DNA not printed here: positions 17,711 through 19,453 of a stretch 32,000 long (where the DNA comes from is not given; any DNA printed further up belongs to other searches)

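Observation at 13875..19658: Terminator-insulated four-gene module: a TPR-repeat protein divergent from an operon of three paralogous HTH proteins of unknown family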

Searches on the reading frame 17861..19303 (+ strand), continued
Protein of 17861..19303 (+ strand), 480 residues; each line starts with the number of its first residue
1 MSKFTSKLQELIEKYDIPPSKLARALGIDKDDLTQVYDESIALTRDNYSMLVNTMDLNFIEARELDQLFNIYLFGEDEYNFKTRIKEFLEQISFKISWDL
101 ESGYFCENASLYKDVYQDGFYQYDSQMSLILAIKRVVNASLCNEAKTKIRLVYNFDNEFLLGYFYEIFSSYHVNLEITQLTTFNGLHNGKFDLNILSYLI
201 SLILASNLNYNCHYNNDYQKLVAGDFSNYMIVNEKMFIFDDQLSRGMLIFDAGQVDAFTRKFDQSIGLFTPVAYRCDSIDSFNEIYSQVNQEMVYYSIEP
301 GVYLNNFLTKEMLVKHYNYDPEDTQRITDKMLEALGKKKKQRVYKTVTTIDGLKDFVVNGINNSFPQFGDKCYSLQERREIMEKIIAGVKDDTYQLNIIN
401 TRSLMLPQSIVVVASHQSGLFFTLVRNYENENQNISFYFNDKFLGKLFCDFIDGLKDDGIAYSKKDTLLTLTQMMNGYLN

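Call 81: fold_search(model_id=the predicted structure, library=viral)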
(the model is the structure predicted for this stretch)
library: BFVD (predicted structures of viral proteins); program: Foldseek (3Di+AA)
matches with E <= 10: 689; with E <= 0.001: 3
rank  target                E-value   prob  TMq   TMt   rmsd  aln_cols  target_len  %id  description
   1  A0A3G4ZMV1            4.7e-07  1.00  0.25  0.32  16.5       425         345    8  PLD phosphodiesterase domain-containing protein [Terrestrivirus sp.]
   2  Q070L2                1.8e-05  1.00  0.24  0.29  15.4       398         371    8  Palmitylated EEV envelope lipase [Nile crocodilepox virus (isolate Crocodylus niloticus/Zimbabwe/Ume/2001)]
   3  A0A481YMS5            2.6e-04  0.99  0.20  0.28  16.6       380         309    9  PLD-like domain protein [Pithovirus LCDPAC01]
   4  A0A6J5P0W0            2.6e-02  0.69  0.14  0.23  18.2       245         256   11  HTH_XRE domain containing protein [uncultured Caudovirales phage]
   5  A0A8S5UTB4            2.9e-02  0.99  0.22  0.46   7.1       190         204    9  Polyphosphate kinase C-terminal domain 1 [Siphoviridae sp. ct4fm14]
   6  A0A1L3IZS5            5.3e-02  0.93  0.17  0.27   5.0       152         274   14  (no name in the UniProt tables at hand)
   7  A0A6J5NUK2            8.0e-02  1.00  0.15  0.47   8.5       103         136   16  HTH_XRE domain containing protein [uncultured Caudovirales phage]
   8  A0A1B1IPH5            1.1e-01  0.28  0.14  0.23  19.1       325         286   12  (no name in the UniProt tables at hand)
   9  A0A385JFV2            1.6e-01  0.77  0.20  0.33   7.3       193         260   11  Major envelope protein (Fragment) [Orf virus]
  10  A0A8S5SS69            2.6e-01  0.85  0.12  0.24  15.9       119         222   16  Helix-turn-helix domain protein [Podoviridae sp. ctXBg1]
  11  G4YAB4                2.6e-01  0.30  0.12  0.30  10.1       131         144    8  (no name in the UniProt tables at hand)
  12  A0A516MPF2            3.0e-01  0.14  0.13  0.21  20.6       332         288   14  (no name in the UniProt tables at hand)
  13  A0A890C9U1            3.2e-01  0.82  0.21  0.40   5.9       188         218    7  Major envelope protein (Fragment) [Orf virus]
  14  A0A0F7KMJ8            3.3e-01  0.05  0.10  0.07  17.3       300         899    8  (no name in the UniProt tables at hand)
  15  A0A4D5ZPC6            3.5e-01  0.90  0.13  0.30   8.1       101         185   15  (no name in the UniProt tables at hand)
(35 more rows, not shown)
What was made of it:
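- BFVD hits to PLD proteins (call 81).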

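Call 89: find_related_loci(query=A10, collection=viral_contigs, flank=5000)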
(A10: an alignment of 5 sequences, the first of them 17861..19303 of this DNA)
Query A10 (480 aa) in viral_contigs; peptide patterns used: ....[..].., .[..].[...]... (x = any residue, [..] = any of these).
465 stretches matched a pattern, but none encodes a relative of the query by tblastn (E <= 1e-3).

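Call 103: search_dna_similar(query=window:17861-19303:+, collection=plasmids, mode=protein, max_evalue=0.001, max_rows=10)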
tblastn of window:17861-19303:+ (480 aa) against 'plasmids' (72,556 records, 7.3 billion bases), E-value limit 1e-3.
No match.
